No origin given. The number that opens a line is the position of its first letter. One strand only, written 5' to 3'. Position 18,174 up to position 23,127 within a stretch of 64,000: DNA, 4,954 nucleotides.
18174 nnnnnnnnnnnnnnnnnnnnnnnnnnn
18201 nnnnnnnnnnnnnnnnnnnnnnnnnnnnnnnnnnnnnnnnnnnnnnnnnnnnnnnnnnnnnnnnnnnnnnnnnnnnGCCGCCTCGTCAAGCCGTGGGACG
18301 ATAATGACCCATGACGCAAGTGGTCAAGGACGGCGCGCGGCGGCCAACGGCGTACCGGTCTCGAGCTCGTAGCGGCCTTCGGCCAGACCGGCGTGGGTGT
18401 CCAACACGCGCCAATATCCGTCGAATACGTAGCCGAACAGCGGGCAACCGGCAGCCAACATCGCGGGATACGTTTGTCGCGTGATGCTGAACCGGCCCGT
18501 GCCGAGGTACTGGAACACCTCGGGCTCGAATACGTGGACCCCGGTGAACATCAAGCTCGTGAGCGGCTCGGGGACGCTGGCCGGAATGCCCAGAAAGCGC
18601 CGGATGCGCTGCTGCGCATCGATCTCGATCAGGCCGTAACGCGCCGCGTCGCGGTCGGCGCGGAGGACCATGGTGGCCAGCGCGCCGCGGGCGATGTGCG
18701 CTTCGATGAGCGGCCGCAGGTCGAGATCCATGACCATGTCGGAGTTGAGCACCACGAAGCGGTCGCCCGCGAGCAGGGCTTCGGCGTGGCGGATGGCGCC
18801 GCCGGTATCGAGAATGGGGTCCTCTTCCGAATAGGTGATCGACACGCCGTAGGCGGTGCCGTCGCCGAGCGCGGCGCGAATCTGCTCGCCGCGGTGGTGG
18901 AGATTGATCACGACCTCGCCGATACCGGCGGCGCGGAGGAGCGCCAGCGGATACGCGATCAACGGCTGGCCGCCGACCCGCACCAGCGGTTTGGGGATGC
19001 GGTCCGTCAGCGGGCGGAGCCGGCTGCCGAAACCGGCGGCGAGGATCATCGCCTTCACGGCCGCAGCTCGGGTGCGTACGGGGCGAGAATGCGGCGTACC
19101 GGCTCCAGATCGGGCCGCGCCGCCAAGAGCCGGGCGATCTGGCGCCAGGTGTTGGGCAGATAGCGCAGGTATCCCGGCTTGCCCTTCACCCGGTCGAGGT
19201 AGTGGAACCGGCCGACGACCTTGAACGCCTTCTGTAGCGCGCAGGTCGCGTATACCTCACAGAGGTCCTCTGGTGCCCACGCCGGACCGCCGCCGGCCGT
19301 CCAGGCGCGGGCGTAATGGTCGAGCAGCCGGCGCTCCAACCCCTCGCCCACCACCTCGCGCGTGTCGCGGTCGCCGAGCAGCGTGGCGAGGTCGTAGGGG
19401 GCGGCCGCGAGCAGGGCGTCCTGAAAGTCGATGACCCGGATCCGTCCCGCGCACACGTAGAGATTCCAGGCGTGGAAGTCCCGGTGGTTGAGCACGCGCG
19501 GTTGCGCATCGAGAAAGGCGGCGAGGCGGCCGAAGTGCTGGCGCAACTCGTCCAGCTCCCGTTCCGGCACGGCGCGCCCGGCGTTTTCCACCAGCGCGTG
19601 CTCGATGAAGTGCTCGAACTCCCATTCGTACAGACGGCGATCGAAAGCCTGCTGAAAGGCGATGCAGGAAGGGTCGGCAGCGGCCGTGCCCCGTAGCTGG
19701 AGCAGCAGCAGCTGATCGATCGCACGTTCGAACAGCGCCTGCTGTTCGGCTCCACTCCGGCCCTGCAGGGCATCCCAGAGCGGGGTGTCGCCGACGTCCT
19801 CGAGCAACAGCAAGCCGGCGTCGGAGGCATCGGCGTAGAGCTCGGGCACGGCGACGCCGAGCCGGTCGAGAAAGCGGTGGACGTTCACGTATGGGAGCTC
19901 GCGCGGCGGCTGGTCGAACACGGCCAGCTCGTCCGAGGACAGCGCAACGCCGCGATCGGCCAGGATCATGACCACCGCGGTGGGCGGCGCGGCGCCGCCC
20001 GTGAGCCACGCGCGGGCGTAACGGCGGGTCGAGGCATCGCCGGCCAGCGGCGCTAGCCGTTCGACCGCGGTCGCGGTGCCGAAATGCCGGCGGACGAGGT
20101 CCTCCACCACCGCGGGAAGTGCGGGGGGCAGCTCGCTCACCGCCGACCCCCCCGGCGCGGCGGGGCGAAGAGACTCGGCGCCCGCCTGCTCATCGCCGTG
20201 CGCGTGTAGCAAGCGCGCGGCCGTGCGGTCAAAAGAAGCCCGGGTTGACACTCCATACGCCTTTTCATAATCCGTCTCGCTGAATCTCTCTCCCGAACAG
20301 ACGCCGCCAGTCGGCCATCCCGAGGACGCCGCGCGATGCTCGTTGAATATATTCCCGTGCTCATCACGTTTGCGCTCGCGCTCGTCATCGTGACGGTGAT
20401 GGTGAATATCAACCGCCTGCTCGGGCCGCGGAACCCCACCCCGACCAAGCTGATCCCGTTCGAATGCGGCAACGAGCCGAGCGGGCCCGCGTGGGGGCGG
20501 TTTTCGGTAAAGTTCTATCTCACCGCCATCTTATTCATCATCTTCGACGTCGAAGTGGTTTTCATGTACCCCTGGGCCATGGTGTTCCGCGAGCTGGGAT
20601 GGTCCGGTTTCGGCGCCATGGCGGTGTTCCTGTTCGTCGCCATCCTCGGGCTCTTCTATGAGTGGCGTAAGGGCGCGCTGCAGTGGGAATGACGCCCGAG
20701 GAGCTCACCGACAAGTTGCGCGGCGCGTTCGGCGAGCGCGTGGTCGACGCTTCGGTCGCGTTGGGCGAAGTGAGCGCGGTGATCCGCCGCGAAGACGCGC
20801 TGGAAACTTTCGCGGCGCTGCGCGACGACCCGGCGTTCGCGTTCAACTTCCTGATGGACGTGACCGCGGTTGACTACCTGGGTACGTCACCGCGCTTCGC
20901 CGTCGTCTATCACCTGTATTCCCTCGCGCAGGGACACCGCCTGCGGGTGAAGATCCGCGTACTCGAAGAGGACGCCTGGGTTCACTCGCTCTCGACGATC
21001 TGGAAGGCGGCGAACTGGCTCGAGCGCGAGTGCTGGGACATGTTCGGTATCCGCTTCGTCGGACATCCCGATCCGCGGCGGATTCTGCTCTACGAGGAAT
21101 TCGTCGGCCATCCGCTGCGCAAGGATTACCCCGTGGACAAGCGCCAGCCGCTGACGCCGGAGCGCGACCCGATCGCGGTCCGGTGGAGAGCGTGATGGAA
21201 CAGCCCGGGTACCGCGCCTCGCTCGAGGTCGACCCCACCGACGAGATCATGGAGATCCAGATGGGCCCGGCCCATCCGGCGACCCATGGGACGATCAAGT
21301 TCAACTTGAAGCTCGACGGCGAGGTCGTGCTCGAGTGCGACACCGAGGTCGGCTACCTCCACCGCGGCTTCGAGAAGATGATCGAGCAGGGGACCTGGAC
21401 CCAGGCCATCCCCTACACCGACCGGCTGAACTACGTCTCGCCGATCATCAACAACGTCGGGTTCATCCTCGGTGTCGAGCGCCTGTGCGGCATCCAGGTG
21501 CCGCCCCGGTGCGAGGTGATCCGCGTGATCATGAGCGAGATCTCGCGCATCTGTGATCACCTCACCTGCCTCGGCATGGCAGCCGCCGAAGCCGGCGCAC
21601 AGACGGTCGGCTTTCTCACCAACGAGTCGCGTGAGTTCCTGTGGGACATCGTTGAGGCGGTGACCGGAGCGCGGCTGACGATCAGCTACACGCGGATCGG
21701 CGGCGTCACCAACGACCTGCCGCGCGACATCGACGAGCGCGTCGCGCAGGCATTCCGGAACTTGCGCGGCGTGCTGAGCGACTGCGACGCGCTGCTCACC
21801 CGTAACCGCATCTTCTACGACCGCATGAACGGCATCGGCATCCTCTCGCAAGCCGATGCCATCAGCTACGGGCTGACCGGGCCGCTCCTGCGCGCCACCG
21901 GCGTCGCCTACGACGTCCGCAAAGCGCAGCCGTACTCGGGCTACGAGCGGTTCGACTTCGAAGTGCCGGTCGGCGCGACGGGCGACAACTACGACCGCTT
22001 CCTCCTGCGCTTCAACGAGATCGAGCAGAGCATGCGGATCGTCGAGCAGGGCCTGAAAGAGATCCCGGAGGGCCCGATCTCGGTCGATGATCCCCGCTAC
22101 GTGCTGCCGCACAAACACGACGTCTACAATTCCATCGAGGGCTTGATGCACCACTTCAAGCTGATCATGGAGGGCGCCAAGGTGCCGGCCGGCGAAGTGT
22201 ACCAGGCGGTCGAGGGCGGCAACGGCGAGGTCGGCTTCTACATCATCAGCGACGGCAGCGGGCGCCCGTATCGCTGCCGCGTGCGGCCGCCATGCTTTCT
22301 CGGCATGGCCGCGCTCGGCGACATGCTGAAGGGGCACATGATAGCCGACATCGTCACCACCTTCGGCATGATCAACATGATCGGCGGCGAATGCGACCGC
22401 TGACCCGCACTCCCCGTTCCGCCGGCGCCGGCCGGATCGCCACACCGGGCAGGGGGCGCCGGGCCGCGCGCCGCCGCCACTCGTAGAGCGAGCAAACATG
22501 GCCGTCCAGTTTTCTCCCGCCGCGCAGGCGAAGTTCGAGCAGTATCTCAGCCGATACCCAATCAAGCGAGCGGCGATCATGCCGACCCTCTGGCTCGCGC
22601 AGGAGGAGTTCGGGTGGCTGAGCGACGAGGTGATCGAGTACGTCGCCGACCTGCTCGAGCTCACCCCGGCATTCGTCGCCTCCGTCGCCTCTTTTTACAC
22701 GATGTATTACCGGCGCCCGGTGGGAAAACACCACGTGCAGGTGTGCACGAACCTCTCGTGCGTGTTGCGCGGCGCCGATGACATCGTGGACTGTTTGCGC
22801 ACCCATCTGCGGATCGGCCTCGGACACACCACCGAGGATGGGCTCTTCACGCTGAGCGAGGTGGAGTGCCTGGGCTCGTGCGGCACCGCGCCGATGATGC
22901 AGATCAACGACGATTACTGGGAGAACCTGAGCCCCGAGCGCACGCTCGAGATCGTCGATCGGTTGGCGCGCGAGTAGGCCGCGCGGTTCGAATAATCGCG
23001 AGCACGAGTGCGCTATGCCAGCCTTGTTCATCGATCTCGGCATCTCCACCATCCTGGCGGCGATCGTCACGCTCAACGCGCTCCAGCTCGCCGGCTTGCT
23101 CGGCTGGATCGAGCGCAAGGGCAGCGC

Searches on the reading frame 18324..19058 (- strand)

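Call 48: search_protein_families(library=pfam, proteins=[window:18324-19058:-], max_evalue=0.00001)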
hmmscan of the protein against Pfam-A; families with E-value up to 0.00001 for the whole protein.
window:18324-19058:- (244 aa): 2 families
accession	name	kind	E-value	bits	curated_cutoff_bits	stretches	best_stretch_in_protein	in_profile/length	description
PF00483.29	NTP_transferase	-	4.4e-39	135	21.2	1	2-223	1-233/245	Nucleotidyl transferase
PF12804.13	NTP_transf_3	-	1.4e-13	51.7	27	1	3-131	1-121/160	MobA-like NTP transferase domain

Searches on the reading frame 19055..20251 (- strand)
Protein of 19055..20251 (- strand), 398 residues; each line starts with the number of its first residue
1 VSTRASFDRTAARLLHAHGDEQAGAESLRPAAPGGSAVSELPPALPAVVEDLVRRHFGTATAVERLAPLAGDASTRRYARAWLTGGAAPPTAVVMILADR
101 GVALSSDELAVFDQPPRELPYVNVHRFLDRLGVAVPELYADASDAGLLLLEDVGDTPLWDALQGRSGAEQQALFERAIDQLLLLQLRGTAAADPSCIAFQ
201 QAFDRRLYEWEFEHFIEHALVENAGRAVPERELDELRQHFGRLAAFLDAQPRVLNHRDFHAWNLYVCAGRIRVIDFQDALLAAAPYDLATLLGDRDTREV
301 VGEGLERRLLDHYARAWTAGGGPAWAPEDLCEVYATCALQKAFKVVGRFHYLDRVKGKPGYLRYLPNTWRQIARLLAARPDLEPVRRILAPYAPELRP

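Call 48: search_protein_families(library=pfam, proteins=[window:19055-20251:-], max_evalue=0.00001)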
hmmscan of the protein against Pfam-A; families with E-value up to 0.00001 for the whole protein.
window:19055-20251:- (398 aa): 1 family
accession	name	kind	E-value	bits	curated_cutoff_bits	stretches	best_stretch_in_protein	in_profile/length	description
PF01636.29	APH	-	5.1e-18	66.1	23.2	1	67-318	3-230/239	Phosphotransferase enzyme family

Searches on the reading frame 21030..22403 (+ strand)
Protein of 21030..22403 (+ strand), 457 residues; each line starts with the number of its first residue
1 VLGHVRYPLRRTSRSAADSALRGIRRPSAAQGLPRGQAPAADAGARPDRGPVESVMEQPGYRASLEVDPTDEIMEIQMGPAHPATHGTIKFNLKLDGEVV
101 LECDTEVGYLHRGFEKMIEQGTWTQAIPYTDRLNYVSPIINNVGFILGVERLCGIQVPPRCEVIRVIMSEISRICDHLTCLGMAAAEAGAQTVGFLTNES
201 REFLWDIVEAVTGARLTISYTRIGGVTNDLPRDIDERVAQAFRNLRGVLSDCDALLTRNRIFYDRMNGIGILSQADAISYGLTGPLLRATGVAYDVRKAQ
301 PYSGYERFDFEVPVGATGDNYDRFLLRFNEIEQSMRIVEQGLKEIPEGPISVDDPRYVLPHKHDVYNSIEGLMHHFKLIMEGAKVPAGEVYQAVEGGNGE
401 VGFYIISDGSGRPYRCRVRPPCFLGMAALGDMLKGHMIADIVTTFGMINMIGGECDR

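Call 48: search_protein_families(library=pfam, proteins=[window:21030-22403:+], max_evalue=0.00001)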
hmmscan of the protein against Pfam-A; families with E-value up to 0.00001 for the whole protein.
window:21030-22403:+ (457 aa): 1 family
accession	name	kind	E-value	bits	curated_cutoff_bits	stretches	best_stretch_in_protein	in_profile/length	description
PF00346.24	Complex1_49kDa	-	6.6e-107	357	24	1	188-457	2-271/271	Respiratory-chain NADH dehydrogenase, 49 Kd subunit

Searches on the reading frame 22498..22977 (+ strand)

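Call 48: search_protein_families(library=pfam, proteins=[window:22498-22977:+], max_evalue=0.00001)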
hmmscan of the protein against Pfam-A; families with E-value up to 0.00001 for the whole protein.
window:22498-22977:+ (159 aa): 1 family
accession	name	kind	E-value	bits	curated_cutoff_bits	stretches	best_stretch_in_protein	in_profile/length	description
PF01257.25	2Fe-2S_thioredx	-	7.4e-56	188.5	24.8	1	14-156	2-144/145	Thioredoxin-like [2Fe-2S] ferredoxin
